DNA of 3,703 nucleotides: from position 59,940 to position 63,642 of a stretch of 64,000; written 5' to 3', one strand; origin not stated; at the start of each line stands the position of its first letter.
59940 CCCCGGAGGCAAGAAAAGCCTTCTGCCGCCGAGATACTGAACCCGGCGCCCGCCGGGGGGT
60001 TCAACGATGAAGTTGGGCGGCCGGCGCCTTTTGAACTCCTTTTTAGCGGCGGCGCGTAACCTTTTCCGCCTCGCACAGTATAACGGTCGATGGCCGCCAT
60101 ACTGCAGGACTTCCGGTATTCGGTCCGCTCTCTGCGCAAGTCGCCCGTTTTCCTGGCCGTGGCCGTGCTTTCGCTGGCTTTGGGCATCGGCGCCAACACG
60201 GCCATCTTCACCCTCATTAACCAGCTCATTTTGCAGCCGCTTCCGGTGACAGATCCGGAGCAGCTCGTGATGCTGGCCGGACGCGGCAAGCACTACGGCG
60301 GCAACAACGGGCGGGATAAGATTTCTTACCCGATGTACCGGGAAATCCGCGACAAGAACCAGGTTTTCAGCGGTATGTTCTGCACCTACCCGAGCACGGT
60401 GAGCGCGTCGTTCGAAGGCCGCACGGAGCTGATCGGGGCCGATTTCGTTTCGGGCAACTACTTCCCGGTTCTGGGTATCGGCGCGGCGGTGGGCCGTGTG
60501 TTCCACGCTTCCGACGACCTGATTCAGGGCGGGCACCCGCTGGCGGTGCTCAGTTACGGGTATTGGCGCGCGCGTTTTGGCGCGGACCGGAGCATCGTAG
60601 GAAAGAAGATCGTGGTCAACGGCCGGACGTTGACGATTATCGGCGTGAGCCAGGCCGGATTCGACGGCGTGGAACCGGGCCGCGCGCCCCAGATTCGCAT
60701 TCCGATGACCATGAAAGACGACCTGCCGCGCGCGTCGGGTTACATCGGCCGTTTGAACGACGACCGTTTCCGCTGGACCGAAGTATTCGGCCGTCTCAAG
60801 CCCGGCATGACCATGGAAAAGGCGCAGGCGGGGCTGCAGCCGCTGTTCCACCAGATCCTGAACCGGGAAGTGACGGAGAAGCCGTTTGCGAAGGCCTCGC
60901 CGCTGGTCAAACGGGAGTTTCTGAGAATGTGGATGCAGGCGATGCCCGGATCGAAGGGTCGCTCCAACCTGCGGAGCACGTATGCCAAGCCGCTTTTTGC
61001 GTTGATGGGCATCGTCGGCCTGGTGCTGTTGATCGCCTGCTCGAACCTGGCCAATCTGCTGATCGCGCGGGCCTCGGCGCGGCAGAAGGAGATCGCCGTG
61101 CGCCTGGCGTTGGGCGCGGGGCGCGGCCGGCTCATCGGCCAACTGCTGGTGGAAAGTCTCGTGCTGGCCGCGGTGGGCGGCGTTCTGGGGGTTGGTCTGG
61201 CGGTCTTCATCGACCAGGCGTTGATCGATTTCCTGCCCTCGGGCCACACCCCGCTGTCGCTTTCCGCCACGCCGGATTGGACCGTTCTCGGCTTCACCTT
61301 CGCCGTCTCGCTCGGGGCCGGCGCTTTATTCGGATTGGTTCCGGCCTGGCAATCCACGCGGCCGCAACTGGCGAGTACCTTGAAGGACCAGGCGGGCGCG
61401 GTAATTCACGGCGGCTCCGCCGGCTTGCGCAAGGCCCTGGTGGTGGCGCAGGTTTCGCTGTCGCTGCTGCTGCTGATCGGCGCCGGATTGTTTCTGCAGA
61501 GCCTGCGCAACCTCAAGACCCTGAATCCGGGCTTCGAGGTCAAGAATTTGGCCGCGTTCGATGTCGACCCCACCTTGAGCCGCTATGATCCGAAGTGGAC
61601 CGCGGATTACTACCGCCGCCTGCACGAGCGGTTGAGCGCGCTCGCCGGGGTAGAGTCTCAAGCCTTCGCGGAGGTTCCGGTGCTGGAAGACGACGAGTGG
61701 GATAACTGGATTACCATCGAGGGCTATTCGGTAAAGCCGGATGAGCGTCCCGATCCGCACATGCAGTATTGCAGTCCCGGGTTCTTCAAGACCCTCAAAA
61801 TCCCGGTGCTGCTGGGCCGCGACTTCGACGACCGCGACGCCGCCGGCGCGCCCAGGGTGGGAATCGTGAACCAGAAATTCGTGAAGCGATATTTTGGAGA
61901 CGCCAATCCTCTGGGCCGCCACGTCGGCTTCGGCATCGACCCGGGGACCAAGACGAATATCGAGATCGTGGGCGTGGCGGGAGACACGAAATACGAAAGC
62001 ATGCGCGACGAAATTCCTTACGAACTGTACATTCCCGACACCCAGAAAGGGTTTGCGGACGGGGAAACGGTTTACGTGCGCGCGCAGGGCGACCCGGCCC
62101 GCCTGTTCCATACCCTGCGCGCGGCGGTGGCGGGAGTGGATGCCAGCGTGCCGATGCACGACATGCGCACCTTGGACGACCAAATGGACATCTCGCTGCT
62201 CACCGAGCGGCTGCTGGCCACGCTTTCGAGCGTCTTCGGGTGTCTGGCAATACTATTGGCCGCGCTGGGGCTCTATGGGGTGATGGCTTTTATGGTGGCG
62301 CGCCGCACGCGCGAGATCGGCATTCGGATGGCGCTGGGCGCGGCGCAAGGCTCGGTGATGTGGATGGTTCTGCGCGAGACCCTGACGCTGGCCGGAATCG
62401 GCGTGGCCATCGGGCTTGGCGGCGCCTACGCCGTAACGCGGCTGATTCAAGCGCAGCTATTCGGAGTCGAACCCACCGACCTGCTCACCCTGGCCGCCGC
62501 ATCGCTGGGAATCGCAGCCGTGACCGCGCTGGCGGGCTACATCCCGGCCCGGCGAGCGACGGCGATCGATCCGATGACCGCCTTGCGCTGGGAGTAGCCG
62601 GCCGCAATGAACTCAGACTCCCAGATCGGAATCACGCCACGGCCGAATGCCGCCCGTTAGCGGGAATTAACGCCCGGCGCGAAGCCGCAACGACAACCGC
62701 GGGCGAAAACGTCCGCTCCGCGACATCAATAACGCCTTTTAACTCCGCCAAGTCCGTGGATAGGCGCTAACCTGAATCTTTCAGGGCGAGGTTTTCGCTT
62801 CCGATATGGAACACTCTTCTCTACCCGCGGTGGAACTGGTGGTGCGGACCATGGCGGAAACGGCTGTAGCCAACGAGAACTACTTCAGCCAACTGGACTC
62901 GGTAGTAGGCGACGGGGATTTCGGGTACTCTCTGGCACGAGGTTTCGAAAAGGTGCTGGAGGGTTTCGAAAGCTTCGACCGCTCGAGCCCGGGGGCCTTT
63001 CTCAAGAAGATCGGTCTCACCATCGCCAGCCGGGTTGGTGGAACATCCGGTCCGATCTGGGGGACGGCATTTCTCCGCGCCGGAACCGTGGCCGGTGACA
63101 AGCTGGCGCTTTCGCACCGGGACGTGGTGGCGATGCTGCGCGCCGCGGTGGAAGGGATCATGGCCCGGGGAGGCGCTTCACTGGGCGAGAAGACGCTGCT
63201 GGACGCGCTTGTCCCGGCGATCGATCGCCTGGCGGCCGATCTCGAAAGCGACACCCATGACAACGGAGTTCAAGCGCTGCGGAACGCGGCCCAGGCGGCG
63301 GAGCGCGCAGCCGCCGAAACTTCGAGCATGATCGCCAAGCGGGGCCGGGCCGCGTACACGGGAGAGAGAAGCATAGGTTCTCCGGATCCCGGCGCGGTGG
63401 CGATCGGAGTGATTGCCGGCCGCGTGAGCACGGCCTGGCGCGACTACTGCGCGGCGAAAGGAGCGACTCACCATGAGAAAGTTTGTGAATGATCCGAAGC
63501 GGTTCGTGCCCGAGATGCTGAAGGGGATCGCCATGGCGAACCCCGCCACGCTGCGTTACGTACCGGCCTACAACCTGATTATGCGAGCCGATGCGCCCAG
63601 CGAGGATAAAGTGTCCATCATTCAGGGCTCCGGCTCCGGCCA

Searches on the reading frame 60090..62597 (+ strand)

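Call 58: search_protein_families(library=pfam, proteins=[window:60090-62597:+], max_evalue=0.00001)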
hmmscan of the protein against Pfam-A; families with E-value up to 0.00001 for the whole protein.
window:60090-62597:+ (835 aa): 2 families
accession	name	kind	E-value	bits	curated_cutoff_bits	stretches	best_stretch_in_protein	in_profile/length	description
PF12704.14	MacB_PCD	-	1.3e-33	117.5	27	2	23-250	2-205/207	MacB-like periplasmic core domain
PF02687.27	FtsX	-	6e-30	104.2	25.5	2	715-828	2-120/120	FtsX-like permease C-terminal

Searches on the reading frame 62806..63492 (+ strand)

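Call 58: search_protein_families(library=pfam, proteins=[window:62806-63492:+], max_evalue=0.00001)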
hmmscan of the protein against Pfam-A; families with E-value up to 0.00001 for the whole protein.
window:62806-63492:+ (228 aa): 1 family
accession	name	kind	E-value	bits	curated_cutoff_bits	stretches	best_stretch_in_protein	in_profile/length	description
PF02734.22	Dak2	-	1.2e-47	162.5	27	1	34-203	2-168/174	DAK2 domain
